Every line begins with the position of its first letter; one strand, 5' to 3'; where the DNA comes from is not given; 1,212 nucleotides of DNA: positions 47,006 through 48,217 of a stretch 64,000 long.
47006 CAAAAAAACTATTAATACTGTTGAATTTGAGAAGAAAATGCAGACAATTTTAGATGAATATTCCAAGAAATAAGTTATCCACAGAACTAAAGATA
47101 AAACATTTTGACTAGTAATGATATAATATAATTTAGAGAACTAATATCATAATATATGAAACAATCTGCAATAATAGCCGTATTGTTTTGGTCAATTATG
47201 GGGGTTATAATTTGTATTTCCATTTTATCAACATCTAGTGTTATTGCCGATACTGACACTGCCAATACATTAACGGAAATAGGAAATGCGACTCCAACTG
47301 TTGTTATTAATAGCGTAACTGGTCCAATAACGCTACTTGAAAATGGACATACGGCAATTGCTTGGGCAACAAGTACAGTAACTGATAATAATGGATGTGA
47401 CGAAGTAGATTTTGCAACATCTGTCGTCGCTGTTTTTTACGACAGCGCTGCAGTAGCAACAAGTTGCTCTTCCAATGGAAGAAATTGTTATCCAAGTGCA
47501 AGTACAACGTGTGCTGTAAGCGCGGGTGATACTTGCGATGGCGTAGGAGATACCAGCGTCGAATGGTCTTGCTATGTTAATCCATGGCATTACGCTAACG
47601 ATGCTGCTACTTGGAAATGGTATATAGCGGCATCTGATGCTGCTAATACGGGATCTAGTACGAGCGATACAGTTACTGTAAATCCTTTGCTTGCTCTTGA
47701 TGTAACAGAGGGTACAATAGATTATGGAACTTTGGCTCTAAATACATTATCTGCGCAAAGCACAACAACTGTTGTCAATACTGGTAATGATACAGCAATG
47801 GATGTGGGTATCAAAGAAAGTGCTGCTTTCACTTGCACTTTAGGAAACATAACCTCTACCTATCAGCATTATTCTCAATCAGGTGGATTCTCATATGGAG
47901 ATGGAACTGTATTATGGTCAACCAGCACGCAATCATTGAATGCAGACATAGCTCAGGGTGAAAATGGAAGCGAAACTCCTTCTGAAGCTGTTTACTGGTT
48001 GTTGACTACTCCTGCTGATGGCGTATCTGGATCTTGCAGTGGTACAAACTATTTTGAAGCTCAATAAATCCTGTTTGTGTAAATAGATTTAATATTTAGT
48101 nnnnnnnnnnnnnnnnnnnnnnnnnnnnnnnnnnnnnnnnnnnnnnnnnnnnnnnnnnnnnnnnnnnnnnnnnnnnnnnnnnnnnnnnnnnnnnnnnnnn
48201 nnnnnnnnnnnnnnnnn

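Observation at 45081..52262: Wzy_C/O-antigen-ligase-like TPR protein plus four secreted or anchored proteins inserted between mraY and murD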

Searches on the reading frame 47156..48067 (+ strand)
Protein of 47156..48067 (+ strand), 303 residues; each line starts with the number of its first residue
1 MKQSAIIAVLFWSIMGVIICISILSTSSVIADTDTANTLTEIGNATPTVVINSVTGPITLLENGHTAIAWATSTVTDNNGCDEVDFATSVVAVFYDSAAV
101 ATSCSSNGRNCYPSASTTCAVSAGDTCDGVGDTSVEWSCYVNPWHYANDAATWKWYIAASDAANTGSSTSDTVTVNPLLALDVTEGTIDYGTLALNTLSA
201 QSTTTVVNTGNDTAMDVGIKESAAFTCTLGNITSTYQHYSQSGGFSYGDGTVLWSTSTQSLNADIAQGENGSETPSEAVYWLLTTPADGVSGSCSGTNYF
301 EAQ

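Call 3: search_protein_families(library=pfam, proteins=[window:47156-48067:+], max_evalue=0.1)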
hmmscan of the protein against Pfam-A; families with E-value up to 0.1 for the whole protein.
window:47156-48067:+ (303 aa): 0 families

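Call 4: search_protein_families(library=ncbifam, proteins=[window:47156-48067:+], max_evalue=0.1)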
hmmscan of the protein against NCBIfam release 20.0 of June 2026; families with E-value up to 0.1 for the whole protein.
window:47156-48067:+ (303 aa): 0 families

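Call 24: find_homologous_proteins(query=window:47156-48067:+)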
Query window:47156-48067:+ (303 aa): 15 proteins with E <= 0.001 among 2876 candidates.
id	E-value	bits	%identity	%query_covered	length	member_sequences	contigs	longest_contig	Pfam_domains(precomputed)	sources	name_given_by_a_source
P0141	1.2e-190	650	100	100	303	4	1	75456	-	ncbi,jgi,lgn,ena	-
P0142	1.6e-157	542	83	100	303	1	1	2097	-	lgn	-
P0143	5.4e-147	507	78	100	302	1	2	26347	-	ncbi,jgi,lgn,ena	ncbi:MAG: hypothetical protein WC309_01145 [Candidatus Paceibacterota bacterium]|jgi:hypothetical pr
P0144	5.8e-128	445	81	85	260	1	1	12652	-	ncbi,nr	ncbi:MAG: hypothetical protein PHV47_02325, partial [Candidatus Pacebacteria bacterium]|nr:hypotheti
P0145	2.1e-119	416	66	100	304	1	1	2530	-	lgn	-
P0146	1.7e-84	302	52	100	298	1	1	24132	-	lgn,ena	-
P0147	3.7e-81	291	51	100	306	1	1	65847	-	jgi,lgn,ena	-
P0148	9.1e-23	99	34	92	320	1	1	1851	-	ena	-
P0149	3.8e-20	91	35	81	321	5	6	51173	-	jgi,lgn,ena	-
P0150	1.1e-19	89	32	98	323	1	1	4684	-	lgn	-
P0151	8.5e-19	86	35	75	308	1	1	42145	-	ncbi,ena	-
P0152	1.7e-18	85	30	99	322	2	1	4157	-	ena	-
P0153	4.4e-18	84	33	75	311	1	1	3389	-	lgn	-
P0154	3.5e-17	81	42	54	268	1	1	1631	-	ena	-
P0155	6.6e-10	57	34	80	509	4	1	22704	-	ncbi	ncbi:MAG: hypothetical protein WCK11_04855 [Candidatus Falkowbacteria bacterium]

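Call 32: search_protein_families(library=pfam, alignment_id=A2, max_evalue=1)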
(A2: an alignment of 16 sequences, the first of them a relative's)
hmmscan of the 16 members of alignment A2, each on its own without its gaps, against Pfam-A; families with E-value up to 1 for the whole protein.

A. member 1, P0141 (303 aa): 0 families

B. families by the number of members that match (of 16 scanned): 11 families
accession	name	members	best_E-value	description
PF02659.21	Mntp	2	0.0058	Putative manganese efflux pump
PF17479.7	DUF3048_C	1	0.002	Protein of unknown function (DUF3048) C-terminal domain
PF01729.25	QRPTase_C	1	0.0062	Quinolinate phosphoribosyl transferase, C-terminal domain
PF22544.2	HYDIN_VesB_CFA65-like_Ig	1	0.017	HYDIN/CFA65/VesB-like, Ig-like domain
PF22959.3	Ig_NUP210_15th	1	0.021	NUP210 Ig-like domain 15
PF24770.2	Ig-CFAP74_2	1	0.022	CFAP74 second Ig-like domain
PF03817.18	MadL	1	0.024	Malonate transporter MadL subunit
PF13313.11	DUF4082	1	0.069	Domain of unknown function (DUF4082)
PF15780.11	ASH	1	0.091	Abnormal spindle-like microcephaly-assoc'd, ASPM-SPD-2-Hydin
PF19941.4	DUF6403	1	0.2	Family of unknown function (DUF6403)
PF05506.17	PLipase_C_C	1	0.25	Bacterial phospholipase C, C-terminal domain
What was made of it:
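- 47156..48067 (+): p4: secreted, Cys-containing, Ser/Thr-rich protein made of two beta domains. The same module also forms the C-terminus of large adhesin-like proteins in relatives. No Pfam family (calls 3, 32).
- On WxL-domain proteins: 0/16 p4-family members hit any WxL model at E<=1 (call 32).
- Tried and rejected: Pfam and NCBIfam found nothing (calls 3, 4, 32).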

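Call 46: predict_structure(alignment_id=A3)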
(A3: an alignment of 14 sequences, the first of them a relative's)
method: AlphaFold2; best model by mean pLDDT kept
length: 303 residues; sequences in the alignment: 14
mean_pLDDT: 72.2   pTM: 0.62
mean pLDDT of the five models: 72.2, 62.3, 57.6, 55.8, 54.4
residues with pLDDT >= 90: 20; 70-90: 167; 50-70: 94; < 50: 22
segments of 3 or more residues with pLDDT < 50: 1-3, 25-42
pLDDT, mean of each block of 10 residues (from residue 1): 58 72 49 36 71 86 70 79 61 81 62 77 63 79 63 86 86 81 74 75 82 67 74 85 88 73 57 73 83 73 72
secondary structure, 60 per line:
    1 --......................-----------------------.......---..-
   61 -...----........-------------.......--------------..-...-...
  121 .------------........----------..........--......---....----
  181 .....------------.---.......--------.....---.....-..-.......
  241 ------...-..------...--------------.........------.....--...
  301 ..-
elements in order: H3-24 E48-54 E69-76 E90-96 E118-121 E134-141 E152-161 E164-169 E173-176 E181-185 E202-208 E217-221 E225-229 E237-240 E259-261 E276-284 E291-295 E298-302
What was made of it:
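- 47156..48067 (+): AF2 pLDDT 72.2, two beta domains (call 46).
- The p4 model is only moderately confident (pLDDT 72; the other four models score 54-62) (call 46).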

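Call 54: fold_search(model_id=the predicted structure, library=pdb)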
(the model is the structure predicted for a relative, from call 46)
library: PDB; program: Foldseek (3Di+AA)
matches with E <= 10: 1783; with E <= 0.001: 28
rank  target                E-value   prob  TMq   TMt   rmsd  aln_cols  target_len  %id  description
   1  3f84_A                1.1e-05  1.00  0.35  0.36   9.1       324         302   13  Structure of fusion complex of major pilin CfaB and major pilin CfaB of CFA/I pilus from ETEC E. coli (released 2009-08-11)
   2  3f85                  1.6e-05  1.00  0.37  0.27   9.0       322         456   13  Structure of fusion complex of homo trimeric major pilin subunits CfaB of CFA/I fimbirae from ETEC E. coli (released 2009-08-11)
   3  4f80                  1.9e-04  0.99  0.22  0.30  12.2       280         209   10  Crystal Structure of the human BTN3A1 ectodomain (released 2012-08-08)
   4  8dfp_B                2.4e-04  0.99  0.23  0.17  15.3       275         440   11  Ectodomain of full-length KIT(DupA502,Y503)-SCF dimers (released 2023-03-29)
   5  3ije_A                3.5e-04  0.96  0.28  0.12  16.6       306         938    8  Crystal structure of the complete integrin alhaVbeta3 ectodomain plus an Alpha/beta transmembrane fragment (released 2009-09-29)
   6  8dfq_B                4.3e-04  0.99  0.24  0.18  14.9       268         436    9  Ectodomain of full-length KIT(T417I,delta418-419)-SCF dimers (released 2023-03-29)
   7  5dza                  4.3e-04  0.75  0.19  0.19  15.9       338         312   13  Streptococcus agalactiae AgI/II polypeptide BspA C terminal domain (WT) (released 2016-06-22)
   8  1wcq_A                4.6e-04  0.98  0.23  0.13  14.9       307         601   10  Mutagenesis of the Nucleophilic Tyrosine in a Bacterial Sialidase to Phenylalanine. (released 2005-10-12)
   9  9e8a_A                5.1e-04  0.99  0.33  0.15  12.5       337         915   10  Integrin aIIbb3 bent conformation from human platelet membrane crude preparation (released 2025-10-15)
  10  4ofq_A                5.1e-04  0.80  0.20  0.19  17.1       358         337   11  Structure of the C-terminal domain of the Streptococcus pyogenes antigen I/II-family protein AspA (released 2014-03-12)
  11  6n4q_I                5.7e-04  0.95  0.21  0.28  15.5       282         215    7  CryoEM structure of Nav1.7 VSD2 (actived state) in complex with the gating modifier toxin ProTx2 (released 2019-01-23)
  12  9j5j_C                6.3e-04  0.97  0.23  0.23  10.8       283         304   10  Cryo-EM structure of BTN2A1-BTN3A1-BTN3A2 in complex with gdTCR (released 2025-05-21)
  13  6j71_B                6.3e-04  0.92  0.21  0.26  22.8       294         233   10  HuA21-scFv in complex with the extracellular domain(ECD) of HER2 (released 2019-02-27)
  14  8zhe_G                7.0e-04  0.98  0.24  0.32  16.9       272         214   10  SARS-CoV-2 spike trimer (6P) in complex with three R1-26 Fabs (released 2024-08-21)
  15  9zqa_I                7.0e-04  0.94  0.21  0.26  21.3       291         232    6  Nucleosome with an SSB at SHL -2.8 in complex with the WGR domain of human PARP2, Class 2 (released 2026-03-25)
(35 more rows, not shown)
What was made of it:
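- The best fold hit for p4 is the self-complemented CfaB pilin dimer (1.1e-5, TMq 0.35) (call 54).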

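Call 63: search_solved_structures(query=A3, max_evalue=10)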
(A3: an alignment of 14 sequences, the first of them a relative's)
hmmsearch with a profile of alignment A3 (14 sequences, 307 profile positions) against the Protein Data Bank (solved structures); distinct sequences matched with E-value up to 10: 0.
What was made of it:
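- p4 hits no WxL model (0/16, call 32) and no PDB sequence (call 63).
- Tried and rejected: The p4 profile gave 0 hits (call 63).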

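Call 73: find_encoding_contigs(protein=P0151, flank=8000, max_places=1)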
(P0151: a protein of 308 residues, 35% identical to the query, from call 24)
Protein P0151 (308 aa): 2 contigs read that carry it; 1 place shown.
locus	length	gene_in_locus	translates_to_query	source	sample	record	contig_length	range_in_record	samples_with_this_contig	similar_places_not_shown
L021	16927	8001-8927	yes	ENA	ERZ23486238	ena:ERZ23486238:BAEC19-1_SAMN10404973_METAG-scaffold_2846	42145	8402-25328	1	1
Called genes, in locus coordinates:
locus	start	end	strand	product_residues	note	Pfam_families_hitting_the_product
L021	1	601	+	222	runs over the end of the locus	PF00072:Response_reg, PF00486:Trans_reg_C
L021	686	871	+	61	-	-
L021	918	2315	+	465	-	PF00512:HisKA (weak), PF02518:HATPase_c, PF14501:HATPase_c_5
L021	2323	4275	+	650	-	-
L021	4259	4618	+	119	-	PF00072:Response_reg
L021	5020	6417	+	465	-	PF13884:Peptidase_S74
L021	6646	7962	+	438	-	-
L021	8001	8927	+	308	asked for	-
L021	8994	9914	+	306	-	-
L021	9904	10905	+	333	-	-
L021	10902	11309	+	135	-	-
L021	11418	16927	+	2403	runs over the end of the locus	-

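Call 74: find_encoding_contigs(protein=P0149, flank=8000, max_places=1)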
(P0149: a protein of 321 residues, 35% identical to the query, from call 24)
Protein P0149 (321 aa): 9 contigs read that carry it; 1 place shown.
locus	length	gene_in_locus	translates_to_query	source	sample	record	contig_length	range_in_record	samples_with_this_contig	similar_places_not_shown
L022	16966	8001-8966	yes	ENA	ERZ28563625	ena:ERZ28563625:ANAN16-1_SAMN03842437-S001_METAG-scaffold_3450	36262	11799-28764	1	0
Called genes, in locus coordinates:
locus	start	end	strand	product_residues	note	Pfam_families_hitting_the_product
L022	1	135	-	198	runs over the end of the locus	PF21176:RecR_HhH (weak), PF01751:Toprim (weak), PF13662:Toprim_4, PF21175:RecR_C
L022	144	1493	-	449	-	PF00772:DnaB, PF13481:AAA_25, PF03796:DnaB_C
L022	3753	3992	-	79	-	-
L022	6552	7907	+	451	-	-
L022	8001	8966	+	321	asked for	-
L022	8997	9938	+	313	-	-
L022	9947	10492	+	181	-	-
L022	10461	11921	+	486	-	PF13620:CarboxypepD_reg (weak)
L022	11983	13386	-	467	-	PF01921:tRNA-synt_1f (faint), PF01406:tRNA-synt_1e, PF09334:tRNA-synt_1g, PF00133:tRNA-synt_1 (weak), PF09334:tRNA-synt_1g, PF09190:DALR_2, PF23493:CysS_C (weak)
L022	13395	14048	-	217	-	PF01066:CDP-OH_P_transf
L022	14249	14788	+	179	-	PF06695:Sm_multidrug_ex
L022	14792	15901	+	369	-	PF05496:RuvB_N (faint), PF04851:ResIII (faint), PF13177:DNA_pol3_delta2, PF00004:AAA, PF13401:AAA_22 (faint), PF22608:DNAX_ATPase_lid, PF12169:DNA_pol3_gamma3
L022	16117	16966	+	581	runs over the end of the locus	-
